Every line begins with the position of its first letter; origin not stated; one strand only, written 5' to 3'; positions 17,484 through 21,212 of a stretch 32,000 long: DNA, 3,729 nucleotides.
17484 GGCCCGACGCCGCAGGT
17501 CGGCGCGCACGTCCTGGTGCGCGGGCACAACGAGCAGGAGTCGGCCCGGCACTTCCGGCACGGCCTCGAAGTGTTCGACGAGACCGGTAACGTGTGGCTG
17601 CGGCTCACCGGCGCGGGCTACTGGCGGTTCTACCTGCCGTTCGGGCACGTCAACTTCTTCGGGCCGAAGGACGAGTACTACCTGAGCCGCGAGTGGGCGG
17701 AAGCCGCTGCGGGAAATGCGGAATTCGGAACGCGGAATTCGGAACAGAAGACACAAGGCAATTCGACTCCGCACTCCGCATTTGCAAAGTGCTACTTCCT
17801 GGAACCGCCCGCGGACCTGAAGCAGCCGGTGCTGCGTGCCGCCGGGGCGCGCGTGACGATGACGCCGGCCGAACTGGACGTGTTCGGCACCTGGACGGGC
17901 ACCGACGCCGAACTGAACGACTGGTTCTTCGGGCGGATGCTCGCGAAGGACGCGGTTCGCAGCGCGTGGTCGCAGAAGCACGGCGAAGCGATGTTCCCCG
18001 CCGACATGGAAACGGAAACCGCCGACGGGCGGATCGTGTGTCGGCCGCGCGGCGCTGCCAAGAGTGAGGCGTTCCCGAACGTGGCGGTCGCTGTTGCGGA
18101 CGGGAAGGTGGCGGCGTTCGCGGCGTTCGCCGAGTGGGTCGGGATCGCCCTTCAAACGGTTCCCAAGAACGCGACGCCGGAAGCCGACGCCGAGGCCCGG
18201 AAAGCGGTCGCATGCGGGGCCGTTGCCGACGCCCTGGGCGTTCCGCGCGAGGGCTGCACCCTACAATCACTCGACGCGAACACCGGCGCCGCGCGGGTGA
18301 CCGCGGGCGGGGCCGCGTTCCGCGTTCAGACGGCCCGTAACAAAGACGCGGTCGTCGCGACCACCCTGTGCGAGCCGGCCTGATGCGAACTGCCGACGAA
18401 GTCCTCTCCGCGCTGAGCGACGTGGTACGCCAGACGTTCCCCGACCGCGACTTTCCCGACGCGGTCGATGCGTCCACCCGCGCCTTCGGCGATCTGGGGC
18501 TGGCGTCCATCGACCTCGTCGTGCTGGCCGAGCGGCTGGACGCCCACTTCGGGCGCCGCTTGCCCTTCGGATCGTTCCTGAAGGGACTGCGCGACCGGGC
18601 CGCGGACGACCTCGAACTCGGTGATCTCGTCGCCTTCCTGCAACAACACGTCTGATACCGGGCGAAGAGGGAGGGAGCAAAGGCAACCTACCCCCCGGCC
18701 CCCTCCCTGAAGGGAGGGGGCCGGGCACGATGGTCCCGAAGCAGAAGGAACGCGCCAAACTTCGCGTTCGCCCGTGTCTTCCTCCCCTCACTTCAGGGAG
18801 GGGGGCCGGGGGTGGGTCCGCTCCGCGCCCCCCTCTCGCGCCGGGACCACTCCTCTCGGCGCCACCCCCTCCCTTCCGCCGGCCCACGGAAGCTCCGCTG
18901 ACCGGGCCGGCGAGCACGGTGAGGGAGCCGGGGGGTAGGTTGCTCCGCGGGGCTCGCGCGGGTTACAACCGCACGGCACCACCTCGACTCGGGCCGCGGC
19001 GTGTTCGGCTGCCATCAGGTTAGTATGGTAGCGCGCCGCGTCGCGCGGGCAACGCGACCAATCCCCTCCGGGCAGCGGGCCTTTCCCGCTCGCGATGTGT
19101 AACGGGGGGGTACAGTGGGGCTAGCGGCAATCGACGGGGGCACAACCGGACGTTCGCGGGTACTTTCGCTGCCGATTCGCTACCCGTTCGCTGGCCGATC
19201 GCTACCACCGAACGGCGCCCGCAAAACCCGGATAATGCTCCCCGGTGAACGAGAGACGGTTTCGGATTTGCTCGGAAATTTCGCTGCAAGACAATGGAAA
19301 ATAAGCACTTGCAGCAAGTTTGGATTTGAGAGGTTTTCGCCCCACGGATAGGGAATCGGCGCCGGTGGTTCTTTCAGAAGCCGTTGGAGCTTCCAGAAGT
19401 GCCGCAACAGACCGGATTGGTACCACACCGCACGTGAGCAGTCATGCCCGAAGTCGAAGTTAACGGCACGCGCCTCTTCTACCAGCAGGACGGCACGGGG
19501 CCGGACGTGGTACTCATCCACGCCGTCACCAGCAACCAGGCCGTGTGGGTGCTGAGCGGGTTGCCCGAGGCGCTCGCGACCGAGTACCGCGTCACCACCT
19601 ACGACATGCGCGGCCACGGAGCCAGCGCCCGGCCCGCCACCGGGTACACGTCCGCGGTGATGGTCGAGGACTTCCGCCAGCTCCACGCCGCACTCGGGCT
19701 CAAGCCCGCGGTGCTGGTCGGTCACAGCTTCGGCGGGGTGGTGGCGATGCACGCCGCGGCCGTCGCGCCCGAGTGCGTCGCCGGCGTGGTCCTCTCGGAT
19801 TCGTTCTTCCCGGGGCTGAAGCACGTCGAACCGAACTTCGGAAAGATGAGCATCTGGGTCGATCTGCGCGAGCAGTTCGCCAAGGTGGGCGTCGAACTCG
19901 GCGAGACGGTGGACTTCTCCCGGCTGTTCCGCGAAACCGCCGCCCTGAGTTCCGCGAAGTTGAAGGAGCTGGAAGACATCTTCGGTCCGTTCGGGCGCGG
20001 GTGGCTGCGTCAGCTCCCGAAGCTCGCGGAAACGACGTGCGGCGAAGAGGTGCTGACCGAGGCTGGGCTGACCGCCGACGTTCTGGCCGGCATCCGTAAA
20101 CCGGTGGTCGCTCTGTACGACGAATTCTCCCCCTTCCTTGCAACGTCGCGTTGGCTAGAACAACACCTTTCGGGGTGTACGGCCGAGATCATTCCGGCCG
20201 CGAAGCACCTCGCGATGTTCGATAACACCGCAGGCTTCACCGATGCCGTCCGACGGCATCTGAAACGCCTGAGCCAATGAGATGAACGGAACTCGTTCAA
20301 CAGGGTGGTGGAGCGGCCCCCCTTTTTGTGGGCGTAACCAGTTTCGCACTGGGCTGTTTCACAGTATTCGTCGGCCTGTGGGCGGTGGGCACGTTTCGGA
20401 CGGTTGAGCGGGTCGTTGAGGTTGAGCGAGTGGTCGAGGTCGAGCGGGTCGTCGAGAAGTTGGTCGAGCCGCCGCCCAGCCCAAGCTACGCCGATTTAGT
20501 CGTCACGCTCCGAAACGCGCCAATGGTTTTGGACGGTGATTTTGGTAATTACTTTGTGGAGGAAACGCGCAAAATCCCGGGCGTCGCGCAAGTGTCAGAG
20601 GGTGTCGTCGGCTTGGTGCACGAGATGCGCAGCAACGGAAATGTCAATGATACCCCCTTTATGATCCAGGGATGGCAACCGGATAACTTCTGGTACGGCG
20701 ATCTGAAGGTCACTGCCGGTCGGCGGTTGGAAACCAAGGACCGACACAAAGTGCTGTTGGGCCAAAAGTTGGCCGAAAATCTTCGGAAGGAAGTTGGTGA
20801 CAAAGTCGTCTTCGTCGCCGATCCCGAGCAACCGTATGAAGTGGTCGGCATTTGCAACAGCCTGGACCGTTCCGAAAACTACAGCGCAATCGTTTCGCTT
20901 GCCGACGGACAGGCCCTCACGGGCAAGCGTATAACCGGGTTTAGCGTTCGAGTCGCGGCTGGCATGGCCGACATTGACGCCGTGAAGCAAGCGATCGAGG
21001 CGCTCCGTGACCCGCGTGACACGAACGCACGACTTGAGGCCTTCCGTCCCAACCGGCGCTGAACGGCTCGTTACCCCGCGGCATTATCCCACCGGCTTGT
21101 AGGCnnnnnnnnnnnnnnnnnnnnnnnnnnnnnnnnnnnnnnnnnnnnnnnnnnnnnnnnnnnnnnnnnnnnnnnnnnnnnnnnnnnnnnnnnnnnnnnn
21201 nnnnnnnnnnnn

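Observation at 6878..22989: Non-canonical PUFA-synthase-like / secondary-lipid type I PKS-FAS locus with an adjacent DevCA-like exporter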

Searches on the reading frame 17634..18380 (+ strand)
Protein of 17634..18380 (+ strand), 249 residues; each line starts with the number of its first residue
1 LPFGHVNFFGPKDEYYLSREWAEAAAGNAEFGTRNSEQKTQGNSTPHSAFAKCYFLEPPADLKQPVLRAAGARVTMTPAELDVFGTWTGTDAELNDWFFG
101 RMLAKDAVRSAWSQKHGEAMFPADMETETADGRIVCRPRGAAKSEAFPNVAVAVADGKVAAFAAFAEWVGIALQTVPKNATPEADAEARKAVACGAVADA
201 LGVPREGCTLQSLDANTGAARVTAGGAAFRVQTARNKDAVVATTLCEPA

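Call 17: search_solved_structures(query=window:17634-18380:+, max_evalue=10)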
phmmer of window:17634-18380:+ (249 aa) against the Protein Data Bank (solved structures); distinct sequences matched with E-value up to 10: 2.
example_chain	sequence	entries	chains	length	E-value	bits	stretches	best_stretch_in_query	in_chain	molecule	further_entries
6ca7_H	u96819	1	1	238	0.11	15.4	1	20-148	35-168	PCT64_13C heavy chain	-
1yr0_A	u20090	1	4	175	0.77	12.7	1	141-169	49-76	phosphinothricin acetyltransferase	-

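Call 19: search_protein_families(library=pfam, proteins=[window:17634-18380:+], max_evalue=10)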
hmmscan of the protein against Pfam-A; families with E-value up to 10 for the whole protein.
window:17634-18380:+ (249 aa): 0 families

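Call 39: predict_structure(alignment_id=A2)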
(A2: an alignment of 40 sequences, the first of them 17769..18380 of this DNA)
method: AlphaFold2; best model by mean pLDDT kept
length: 204 residues; sequences in the alignment: 40
mean_pLDDT: 92.3   pTM: 0.88
mean pLDDT of the five models: 92.3, 90.7, 90.2, 90.1, 89.1
residues with pLDDT >= 90: 163; 70-90: 36; 50-70: 3; < 50: 2
segments of 3 or more residues with pLDDT < 50: none
pLDDT, mean of each block of 10 residues (from residue 1): 70 77 78 91 93 94 95 91 94 92 97 96 97 96 98 98 97 97 97 97 92
secondary structure, 60 per line:
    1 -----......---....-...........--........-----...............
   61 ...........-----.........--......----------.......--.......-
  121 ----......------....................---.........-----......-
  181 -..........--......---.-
elements in order: E6-11 H15-18 H20-30 H33-40 H46-71 E80-85 E88-93 E104-110 E113-119 E125-130 H137-156 E163-168 E174-179 E182-191 E194-199

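Call 41: fold_search(model_id=the predicted structure, library=pdb)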
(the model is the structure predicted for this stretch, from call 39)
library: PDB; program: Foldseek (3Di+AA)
matches with E <= 10: 455; with E <= 0.001: 20
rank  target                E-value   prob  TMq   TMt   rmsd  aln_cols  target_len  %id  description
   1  7bcz_B                2.5e-06  1.00  0.61  0.53   6.1       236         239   16  Structure of the 4'-phosphopantetheinyl transferase PcpS from Pseudomonas aeruginosa (released 2021-11-10)
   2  2cg5_A                4.2e-06  1.00  0.56  0.45   6.8       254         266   15  Structure of aminoadipate-semialdehyde dehydrogenase- phosphopantetheinyl transferase in complex with cytosolic acyl c (released 2006-03-01)
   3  2byd                  4.2e-06  1.00  0.53  0.41   7.1       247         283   13  Structure of aminoadipate-semialdehyde dehydrogenase- phosphopantetheinyl transferase (released 2005-08-05)
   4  2c43                  1.5e-05  1.00  0.58  0.45   6.9       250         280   14  STRUCTURE OF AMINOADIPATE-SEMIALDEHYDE DEHYDROGENASE- PHOSPHOPANTETHEINYL TRANSFERASE IN COMPLEX WITH COENZYME A (released 2005-10-24)
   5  7bcz_A                1.7e-05  1.00  0.60  0.52   6.2       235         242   15  Structure of the 4'-phosphopantetheinyl transferase PcpS from Pseudomonas aeruginosa (released 2021-11-10)
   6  7bcz_C                2.6e-05  1.00  0.50  0.43   6.4       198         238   16  Structure of the 4'-phosphopantetheinyl transferase PcpS from Pseudomonas aeruginosa (released 2021-11-10)
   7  4qjk                  2.6e-05  1.00  0.54  0.49   6.3       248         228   14  Crystal structure of M. tuberculosis phosphopantetheinyl transferase PptT (released 2014-07-16)
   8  4qjl                  3.2e-05  1.00  0.55  0.50   6.1       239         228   13  Crystal structure of M. ulcerans phosphopantetheinyl transferase MuPPT (released 2014-07-16)
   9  8gkf_H                6.4e-05  1.00  0.53  0.50   6.3       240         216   12  Phosphopantetheinyl transferase PptT from Mycobacterium tuberculosis in complex with Raltitrexed. (released 2024-03-20)
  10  4qvh_B                7.8e-05  1.00  0.58  0.22   5.4       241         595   14  Crystal structure of the essential Mycobacterium tuberculosis phosphopantetheinyl transferase PptT, solved as a fusion (released 2014-12-17)
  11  4u89                  1.1e-04  1.00  0.55  0.51   6.4       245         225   14  4'-phosphopantetheinyl transferase PptT from Mycobacterium tuberculosis (released 2015-08-26)
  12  7bdw_A                1.5e-04  1.00  0.55  0.52   6.1       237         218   14  Crystal structure of mycobacterial PptAb in complex with ACP and compound 8918 (released 2021-11-10)
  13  7b4r                  1.7e-04  1.00  0.57  0.54   5.8       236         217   14  Structure of the 4'-phosphopantetheinyl transferase PptAb from Mycobacterium abscessus in complex with Coenzyme A and N- (released 2021-11-10)
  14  6qxq                  1.7e-04  1.00  0.56  0.53   5.8       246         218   13  4'-phosphopantetheinyl transferase PptAb from Mycobacterium abscessus at pH 7 with Mn2+ and CoA. (released 2020-03-25)
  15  4qvh_A                2.0e-04  1.00  0.57  0.22   5.9       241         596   14  Crystal structure of the essential Mycobacterium tuberculosis phosphopantetheinyl transferase PptT, solved as a fusion (released 2014-12-17)
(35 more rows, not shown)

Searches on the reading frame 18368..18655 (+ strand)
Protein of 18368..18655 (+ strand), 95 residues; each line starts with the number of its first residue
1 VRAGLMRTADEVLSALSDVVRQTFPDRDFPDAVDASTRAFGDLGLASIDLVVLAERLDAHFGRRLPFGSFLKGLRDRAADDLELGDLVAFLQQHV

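Call 3: search_protein_families(library=pfam, proteins=[window:18368-18655:+], max_evalue=0.01)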
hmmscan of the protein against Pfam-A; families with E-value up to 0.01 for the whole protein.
window:18368-18655:+ (95 aa): 1 family
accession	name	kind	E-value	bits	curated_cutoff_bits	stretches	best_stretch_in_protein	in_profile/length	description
PF00550.31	PP-binding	-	0.00095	19.8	20.8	1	32-71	17-55/67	Phosphopantetheine attachment site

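Call 4: search_protein_families(library=ncbifam, proteins=[window:18368-18655:+], max_evalue=0.01)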
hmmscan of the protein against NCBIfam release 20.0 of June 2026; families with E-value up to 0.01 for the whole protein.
window:18368-18655:+ (95 aa): 1 family
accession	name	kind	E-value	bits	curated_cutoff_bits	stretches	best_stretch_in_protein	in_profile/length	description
NF003757.0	PRK05350.1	equivalog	0.00043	20.4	65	1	6-70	1-63/83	acyl carrier protein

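Call 19: search_protein_families(library=pfam, proteins=[window:18368-18652:+], max_evalue=10)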
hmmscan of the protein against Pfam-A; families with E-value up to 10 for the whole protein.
window:18368-18652:+ (95 aa): 1 family
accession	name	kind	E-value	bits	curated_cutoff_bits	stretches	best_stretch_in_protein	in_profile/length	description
PF00550.31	PP-binding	-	0.00095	19.8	20.8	1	32-71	17-55/67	Phosphopantetheine attachment site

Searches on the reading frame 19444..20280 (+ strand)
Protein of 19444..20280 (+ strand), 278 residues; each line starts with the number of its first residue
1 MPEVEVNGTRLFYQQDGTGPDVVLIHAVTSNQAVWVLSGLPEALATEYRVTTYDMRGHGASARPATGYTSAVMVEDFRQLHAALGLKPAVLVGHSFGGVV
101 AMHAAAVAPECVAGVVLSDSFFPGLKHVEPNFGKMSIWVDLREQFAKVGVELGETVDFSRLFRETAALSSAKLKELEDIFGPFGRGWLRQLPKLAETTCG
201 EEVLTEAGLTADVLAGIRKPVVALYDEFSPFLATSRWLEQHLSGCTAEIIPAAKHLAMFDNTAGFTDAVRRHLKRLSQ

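Call 3: search_protein_families(library=pfam, proteins=[window:19444-20280:+], max_evalue=0.01)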
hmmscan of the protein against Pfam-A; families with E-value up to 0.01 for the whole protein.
window:19444-20280:+ (278 aa): 4 families
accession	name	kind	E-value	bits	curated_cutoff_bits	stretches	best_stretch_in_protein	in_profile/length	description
PF12697.13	Abhydrolase_6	-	5.4e-23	83.2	26.3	1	22-265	1-214/217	Alpha/beta hydrolase family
PF00561.26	Abhydrolase_1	-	1.3e-22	81.1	25.8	1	22-128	3-103/245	alpha/beta hydrolase fold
PF12146.15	Hydrolase_4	-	5.1e-12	46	27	1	46-128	30-117/239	Serine aminopeptidase, S33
PF00975.26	Thioesterase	-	0.00046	20.9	26.4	1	40-106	19-85/226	Thioesterase domain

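Call 4: search_protein_families(library=ncbifam, proteins=[window:19444-20280:+], max_evalue=0.01)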
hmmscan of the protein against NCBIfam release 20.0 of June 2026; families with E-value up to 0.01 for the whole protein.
window:19444-20280:+ (278 aa): 30 families (the best 25 are shown)
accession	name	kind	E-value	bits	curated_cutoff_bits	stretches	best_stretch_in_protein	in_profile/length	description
TIGR02427.1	protocat_pcaD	equivalog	5.2e-21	75.2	255.85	1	11-274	2-251/251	3-oxoadipate enol-lactonase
NF051487.1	bifunc_PcaCD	exception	5.8e-21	75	430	1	19-120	172-271/413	bifunctional 4-carboxymuconolactone decarboxylase/3-oxoadipate enol-lactonase PcaCD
NF051488.1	bifunc_PcaDC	exception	8.9e-20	71.1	390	1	13-275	4-252/375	bifunctional 3-oxoadipate enol-lactonase/4-carboxymuconolactone decarboxylase PcaDC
NF011457.0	PRK14875.1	equivalog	2.7e-17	62.8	307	1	2-117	113-228/372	acetoin dehydrogenase dihydrolipoyllysine-residue acetyltransferase subunit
NF002938.0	PRK03592.1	equivalog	2.4e-15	56.7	241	1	2-126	13-135/298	haloalkane dehalogenase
NF050089.1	i_nPHAscl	equivalog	5.6e-14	51.9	300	1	7-120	5-117/288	intracellular short-chain-length polyhydroxyalkanoate depolymerase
TIGR03056.1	bchO_mg_che_rel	equivalog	9.2e-14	51.1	172.55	1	4-122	11-133/278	alpha/beta fold hydrolase BchO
TIGR03695.1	menH_SHCHC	equivalog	3.3e-13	49.6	208.55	1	20-127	3-110/252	2-succinyl-6-hydroxy-2,4-cyclohexadiene-1-carboxylate synthase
NF004514.1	PRK05855.1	equivalog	4e-12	45.5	455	1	14-104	17-108/578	SDR family oxidoreductase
TIGR03611.1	RutD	equivalog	6.5e-12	45.4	238.5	1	12-117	6-110/258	pyrimidine utilization protein D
TIGR01738.1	bioH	equivalog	2.2e-11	43.8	206.95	1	18-121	2-99/245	pimeloyl-ACP methyl ester esterase BioH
NF007954.0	PRK10673.1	equivalog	7.3e-11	41.8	399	1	21-119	18-113/255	esterase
TIGR01250.1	pro_imino_pep_2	subfamily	1.2e-10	41.5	167.65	1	6-120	9-129/288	proline iminopeptidase-family hydrolase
NF002873.0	PRK03204.1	equivalog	3.7e-10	39.6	466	1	9-122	24-136/286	haloalkane dehalogenase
NF002043.0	PRK00870.1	subfamily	7.3e-10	38.7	265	1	11-274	36-299/302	haloalkane dehalogenase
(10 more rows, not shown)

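Call 79: search_solved_structures(query=window:19444-20277:+, max_evalue=1e-8)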
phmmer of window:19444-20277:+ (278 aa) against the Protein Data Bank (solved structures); distinct sequences matched with E-value up to 1e-8: 56.
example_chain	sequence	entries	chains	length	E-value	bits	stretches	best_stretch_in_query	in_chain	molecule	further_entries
5egn_A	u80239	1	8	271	1.2e-16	64.2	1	1-119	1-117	Esterase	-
3kxp_A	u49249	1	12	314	1.5e-13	54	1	5-123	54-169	Alpha-(N-acetylaminomethylene)succinic acid hydrolase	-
1bro_A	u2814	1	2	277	1.6e-13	53.9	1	10-128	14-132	BROMOPEROXIDASE A2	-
4iq4_A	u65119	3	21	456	2.4e-13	53.3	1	10-129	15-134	Non-haem bromoperoxidase BPO-A2, Matrix protein 1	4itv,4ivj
1brt_A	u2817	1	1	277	2.9e-13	53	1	10-128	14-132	BROMOPEROXIDASE A2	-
3vdx_A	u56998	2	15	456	3.3e-13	52.9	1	10-129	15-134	Designed 16nm tetrahedral protein cage containing Non-haem bromoperoxidase BPO-A2 and Matr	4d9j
3e3a_A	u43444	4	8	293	6.6e-13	51.9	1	9-118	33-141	POSSIBLE PEROXIDASE BPOC | putative Bromoperoxidase | protein Rv0554, putative Bromoperoxidase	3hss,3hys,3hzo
3fob_A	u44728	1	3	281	7.7e-13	51.6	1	10-125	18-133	Bromoperoxidase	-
1a7u_A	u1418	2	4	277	8.1e-13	51.6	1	10-128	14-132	CHLOROPEROXIDASE T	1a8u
6unw_A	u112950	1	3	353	9e-13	51.4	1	4-127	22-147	Soluble epoxide hydrolase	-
7ld8_A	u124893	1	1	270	1e-12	51.2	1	10-118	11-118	Putative non-heme bromoperoxidase BpoC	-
1hkh_A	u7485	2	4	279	1.1e-12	51.1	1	10-127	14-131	GAMMA LACTAMASE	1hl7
7ac0_AAA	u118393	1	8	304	2.3e-12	50.1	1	5-126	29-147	Soluble epoxide hydrolase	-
7clz_A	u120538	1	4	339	3e-12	49.7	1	5-126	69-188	Putative hydrolase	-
6kxr_A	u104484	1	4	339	3.1e-12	49.6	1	5-126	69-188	Putative hydrolase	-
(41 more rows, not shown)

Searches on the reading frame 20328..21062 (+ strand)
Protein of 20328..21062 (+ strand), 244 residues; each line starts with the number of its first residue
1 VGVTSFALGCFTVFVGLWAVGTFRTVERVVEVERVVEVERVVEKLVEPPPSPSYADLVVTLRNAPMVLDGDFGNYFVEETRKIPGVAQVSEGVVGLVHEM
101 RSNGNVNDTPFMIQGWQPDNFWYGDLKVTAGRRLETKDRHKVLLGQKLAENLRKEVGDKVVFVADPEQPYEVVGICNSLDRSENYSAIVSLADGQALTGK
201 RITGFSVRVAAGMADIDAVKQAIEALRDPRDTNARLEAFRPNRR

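Call 3: search_protein_families(library=pfam, proteins=[window:20328-21062:+], max_evalue=0.01)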
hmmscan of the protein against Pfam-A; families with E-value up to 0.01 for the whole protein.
window:20328-21062:+ (244 aa): 1 family
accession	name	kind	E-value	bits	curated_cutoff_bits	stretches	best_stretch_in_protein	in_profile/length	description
PF12704.14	MacB_PCD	-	1.1e-13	52.4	27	1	80-226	63-207/207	MacB-like periplasmic core domain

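Call 4: search_protein_families(library=ncbifam, proteins=[window:20328-21062:+], max_evalue=0.01)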
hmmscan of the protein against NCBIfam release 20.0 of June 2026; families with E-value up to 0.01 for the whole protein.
window:20328-21062:+ (244 aa): 1 family
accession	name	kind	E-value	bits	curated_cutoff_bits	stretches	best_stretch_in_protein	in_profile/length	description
TIGR02212.1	lolCE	equivalog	0.0091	15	362.45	0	138-174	141-176/411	lipoprotein-releasing ABC transporter permease subunit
